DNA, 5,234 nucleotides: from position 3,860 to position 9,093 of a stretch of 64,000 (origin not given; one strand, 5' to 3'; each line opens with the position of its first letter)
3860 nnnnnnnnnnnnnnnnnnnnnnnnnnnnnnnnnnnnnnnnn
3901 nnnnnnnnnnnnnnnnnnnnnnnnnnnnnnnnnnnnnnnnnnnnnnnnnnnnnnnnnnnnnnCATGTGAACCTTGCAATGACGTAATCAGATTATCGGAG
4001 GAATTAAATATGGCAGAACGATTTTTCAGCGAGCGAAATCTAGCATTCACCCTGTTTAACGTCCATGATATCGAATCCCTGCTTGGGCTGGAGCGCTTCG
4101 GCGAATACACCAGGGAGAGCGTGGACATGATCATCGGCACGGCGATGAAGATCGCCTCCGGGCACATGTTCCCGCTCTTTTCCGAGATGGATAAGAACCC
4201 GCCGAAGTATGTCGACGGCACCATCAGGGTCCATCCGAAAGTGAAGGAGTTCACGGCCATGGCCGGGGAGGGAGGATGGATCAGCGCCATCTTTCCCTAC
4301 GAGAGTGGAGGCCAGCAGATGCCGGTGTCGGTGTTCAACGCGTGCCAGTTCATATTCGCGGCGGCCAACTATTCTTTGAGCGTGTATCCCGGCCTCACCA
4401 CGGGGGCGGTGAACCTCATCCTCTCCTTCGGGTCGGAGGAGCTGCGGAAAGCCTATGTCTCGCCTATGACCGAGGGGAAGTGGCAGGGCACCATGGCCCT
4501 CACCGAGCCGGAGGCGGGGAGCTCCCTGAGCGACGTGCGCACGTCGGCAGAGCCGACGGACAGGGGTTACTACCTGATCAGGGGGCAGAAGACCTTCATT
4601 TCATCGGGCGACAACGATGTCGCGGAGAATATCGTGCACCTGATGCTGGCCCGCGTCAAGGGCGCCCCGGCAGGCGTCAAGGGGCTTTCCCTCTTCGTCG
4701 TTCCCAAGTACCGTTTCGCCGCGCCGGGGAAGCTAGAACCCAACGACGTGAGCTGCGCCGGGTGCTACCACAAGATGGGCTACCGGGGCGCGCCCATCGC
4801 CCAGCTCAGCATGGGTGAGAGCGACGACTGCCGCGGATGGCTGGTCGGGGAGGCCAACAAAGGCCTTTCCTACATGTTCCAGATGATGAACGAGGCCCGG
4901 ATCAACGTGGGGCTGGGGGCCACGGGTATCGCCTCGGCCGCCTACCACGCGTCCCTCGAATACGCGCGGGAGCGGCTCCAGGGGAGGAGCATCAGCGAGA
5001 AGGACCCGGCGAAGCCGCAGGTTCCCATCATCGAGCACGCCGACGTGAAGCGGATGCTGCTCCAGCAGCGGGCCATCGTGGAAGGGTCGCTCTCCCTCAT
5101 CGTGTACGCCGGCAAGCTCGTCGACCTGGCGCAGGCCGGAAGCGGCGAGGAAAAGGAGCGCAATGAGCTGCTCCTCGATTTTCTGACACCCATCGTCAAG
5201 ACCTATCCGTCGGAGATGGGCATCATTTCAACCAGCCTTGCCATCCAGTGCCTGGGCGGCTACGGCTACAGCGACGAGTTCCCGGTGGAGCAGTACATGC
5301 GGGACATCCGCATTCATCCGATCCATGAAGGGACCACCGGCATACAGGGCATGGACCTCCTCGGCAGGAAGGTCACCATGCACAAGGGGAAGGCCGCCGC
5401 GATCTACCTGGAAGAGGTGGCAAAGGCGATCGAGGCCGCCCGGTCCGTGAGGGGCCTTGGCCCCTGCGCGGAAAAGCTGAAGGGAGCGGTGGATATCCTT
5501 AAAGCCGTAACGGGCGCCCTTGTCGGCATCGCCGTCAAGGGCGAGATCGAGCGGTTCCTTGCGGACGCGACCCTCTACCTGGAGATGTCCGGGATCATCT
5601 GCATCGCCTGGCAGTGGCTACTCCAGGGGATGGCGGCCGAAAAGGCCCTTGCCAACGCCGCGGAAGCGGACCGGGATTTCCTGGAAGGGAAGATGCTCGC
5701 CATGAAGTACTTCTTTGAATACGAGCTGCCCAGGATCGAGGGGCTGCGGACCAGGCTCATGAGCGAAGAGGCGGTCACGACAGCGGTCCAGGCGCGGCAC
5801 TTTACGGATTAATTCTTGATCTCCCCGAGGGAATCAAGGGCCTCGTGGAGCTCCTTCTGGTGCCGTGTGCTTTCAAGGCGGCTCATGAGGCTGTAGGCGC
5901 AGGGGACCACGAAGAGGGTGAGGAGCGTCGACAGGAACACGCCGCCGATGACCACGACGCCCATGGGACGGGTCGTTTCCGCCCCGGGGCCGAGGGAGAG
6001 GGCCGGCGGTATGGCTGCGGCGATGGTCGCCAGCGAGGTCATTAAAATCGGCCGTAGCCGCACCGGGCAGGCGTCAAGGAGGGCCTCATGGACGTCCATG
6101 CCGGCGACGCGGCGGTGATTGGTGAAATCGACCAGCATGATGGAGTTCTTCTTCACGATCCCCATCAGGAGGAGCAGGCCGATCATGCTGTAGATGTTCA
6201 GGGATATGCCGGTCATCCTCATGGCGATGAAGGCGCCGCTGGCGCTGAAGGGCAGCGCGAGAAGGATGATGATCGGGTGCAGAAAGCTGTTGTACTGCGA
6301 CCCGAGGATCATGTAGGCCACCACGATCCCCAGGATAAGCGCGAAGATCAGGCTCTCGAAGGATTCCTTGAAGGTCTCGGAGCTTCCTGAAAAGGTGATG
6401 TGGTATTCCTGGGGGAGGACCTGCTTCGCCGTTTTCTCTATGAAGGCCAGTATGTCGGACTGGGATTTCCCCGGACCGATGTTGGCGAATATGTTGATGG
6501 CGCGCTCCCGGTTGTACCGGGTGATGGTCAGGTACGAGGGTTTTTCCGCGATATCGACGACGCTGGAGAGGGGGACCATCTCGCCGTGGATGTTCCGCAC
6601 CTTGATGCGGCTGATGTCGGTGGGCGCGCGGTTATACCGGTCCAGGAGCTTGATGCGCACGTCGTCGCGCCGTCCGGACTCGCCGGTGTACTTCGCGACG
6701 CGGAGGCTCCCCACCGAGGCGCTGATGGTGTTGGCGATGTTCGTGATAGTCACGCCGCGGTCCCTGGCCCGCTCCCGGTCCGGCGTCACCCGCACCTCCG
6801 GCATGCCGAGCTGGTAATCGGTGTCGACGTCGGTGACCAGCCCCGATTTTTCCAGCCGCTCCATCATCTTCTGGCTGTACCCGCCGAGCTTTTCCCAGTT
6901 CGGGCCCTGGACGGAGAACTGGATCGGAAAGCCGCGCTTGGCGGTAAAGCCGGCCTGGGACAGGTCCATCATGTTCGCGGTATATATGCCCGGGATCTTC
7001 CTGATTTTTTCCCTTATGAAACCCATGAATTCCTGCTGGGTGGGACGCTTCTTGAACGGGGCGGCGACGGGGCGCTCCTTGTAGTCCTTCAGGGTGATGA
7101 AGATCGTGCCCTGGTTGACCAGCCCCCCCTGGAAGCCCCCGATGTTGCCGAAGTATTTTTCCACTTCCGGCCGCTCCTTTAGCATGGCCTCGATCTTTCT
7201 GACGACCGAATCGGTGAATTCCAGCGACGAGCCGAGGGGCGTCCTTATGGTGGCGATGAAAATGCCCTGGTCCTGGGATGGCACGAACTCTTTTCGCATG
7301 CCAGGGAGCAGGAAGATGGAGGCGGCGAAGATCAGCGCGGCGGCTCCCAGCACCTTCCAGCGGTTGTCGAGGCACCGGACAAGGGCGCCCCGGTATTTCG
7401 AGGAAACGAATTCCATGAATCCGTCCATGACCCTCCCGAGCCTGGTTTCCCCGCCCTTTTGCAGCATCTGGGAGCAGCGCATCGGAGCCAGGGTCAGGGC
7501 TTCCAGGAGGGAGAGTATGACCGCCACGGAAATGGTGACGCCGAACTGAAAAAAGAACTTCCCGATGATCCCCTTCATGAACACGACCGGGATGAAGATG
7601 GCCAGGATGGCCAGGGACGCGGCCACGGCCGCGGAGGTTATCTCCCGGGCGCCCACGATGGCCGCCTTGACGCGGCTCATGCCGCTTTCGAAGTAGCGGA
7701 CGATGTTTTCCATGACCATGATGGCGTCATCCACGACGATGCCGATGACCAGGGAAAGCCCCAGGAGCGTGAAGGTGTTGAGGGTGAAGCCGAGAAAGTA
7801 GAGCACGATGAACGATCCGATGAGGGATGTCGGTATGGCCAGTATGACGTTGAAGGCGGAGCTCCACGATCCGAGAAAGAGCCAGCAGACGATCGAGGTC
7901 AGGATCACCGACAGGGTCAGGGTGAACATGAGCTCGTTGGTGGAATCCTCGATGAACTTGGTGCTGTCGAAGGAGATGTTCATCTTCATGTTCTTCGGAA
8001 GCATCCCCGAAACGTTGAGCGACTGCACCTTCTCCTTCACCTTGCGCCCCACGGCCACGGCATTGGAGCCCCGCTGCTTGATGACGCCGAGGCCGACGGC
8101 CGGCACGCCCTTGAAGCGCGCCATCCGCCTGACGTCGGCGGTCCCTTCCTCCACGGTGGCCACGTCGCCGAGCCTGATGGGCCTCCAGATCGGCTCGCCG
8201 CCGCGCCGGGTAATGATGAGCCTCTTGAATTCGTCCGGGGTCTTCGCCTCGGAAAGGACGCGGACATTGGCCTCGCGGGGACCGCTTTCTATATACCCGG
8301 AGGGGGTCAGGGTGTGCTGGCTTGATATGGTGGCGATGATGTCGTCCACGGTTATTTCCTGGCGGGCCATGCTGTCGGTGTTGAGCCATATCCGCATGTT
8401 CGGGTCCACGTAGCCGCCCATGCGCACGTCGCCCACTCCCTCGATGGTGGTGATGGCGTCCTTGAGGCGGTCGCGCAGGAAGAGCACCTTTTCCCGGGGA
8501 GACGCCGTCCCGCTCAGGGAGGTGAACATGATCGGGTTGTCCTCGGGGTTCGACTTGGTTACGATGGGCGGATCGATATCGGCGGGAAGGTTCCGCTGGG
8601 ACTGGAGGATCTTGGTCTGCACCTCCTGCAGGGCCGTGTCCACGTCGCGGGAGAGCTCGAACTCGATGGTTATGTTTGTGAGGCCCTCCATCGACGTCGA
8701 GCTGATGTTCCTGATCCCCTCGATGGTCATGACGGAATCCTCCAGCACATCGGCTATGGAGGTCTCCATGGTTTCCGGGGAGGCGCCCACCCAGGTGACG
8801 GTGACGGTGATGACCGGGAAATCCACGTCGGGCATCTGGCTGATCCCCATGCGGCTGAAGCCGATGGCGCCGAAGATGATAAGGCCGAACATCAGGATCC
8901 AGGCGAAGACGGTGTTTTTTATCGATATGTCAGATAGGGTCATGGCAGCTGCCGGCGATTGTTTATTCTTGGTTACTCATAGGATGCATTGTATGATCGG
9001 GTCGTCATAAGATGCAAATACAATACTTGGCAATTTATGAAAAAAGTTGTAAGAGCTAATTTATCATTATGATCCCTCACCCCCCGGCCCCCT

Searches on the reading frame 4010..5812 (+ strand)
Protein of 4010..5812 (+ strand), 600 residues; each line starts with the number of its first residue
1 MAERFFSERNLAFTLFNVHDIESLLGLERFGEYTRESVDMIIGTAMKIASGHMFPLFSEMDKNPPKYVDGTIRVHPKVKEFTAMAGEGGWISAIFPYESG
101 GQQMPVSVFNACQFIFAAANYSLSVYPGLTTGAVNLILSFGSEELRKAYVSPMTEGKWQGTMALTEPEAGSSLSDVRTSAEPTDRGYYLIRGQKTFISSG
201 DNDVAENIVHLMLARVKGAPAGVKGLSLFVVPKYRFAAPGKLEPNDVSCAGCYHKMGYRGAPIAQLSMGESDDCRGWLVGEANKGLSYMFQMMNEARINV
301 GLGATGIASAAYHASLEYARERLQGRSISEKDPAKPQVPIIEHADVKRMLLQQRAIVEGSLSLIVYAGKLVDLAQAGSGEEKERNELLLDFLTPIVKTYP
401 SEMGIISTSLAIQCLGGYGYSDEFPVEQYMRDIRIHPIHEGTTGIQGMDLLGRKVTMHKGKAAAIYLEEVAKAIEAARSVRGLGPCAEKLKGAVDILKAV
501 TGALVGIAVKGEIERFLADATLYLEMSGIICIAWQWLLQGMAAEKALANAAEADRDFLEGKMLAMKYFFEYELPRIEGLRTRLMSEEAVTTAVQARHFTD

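Call 44: search_protein_families(library=pfam, proteins=[window:4010-5812:+], max_evalue=0.00001)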
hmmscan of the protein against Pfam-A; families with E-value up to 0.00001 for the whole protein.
window:4010-5812:+ (600 aa): 5 families
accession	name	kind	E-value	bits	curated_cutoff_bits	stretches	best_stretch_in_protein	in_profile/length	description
PF12806.12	Acyl-CoA_dh_C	-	2.2e-27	96.1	30.3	1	467-592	2-122/124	Acetyl-CoA dehydrogenase C-terminal like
PF00441.29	Acyl-CoA_dh_1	-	6.5e-20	72.2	22.4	1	283-449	1-144/150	Acyl-CoA dehydrogenase, C-terminal domain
PF02770.24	Acyl-CoA_dh_M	-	3.6e-11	43.5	33.3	1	162-268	2-94/97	Acyl-CoA dehydrogenase, middle domain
PF02771.21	Acyl-CoA_dh_N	-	1.3e-07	32.4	22.9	1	79-157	34-113/113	Acyl-CoA dehydrogenase, N-terminal domain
PF08028.16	Acyl-CoA_dh_2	-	3.8e-07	30.9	22.7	1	302-442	5-132/134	Acyl-CoA dehydrogenase, C-terminal domain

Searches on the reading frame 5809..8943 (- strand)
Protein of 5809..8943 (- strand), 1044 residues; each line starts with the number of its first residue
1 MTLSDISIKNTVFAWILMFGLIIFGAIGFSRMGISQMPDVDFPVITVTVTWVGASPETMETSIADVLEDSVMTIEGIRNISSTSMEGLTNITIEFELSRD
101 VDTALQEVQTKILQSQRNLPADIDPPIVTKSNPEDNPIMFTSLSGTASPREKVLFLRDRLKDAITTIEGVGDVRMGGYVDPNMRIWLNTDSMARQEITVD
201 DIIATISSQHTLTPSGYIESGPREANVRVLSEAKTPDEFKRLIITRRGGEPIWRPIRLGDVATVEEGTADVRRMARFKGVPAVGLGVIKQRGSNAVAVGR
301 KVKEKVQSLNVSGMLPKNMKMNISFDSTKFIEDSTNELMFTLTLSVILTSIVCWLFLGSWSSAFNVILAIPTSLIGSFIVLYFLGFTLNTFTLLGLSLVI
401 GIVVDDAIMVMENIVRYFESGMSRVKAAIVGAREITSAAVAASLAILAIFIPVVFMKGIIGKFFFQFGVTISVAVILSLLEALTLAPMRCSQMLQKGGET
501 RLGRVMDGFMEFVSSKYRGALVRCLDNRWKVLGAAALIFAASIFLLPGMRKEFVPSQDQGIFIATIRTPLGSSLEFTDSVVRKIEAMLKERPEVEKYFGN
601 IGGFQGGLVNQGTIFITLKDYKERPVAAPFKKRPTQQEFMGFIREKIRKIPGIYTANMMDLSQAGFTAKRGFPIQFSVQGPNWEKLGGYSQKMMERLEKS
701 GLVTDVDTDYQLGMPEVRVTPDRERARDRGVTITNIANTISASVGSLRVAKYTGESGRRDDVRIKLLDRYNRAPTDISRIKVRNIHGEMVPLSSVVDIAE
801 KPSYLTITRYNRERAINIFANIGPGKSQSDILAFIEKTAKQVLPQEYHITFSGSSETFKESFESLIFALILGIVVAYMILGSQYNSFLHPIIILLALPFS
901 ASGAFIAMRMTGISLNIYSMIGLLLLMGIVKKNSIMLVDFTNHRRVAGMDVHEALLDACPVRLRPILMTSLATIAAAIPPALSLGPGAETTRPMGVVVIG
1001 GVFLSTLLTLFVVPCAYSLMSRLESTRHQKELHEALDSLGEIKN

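Call 44: search_protein_families(library=pfam, proteins=[window:5809-8943:-], max_evalue=0.00001)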
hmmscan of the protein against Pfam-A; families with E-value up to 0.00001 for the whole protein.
window:5809-8943:- (1044 aa): 2 families
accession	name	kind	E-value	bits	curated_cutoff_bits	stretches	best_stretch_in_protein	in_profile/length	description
PF00873.25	ACR_tran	-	2.6e-276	919.7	28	1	4-1020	2-1020/1021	AcrB/AcrD/AcrF family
PF03176.21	MMPL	-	3.8e-08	33.1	20.5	0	334-487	141-296/333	MMPL family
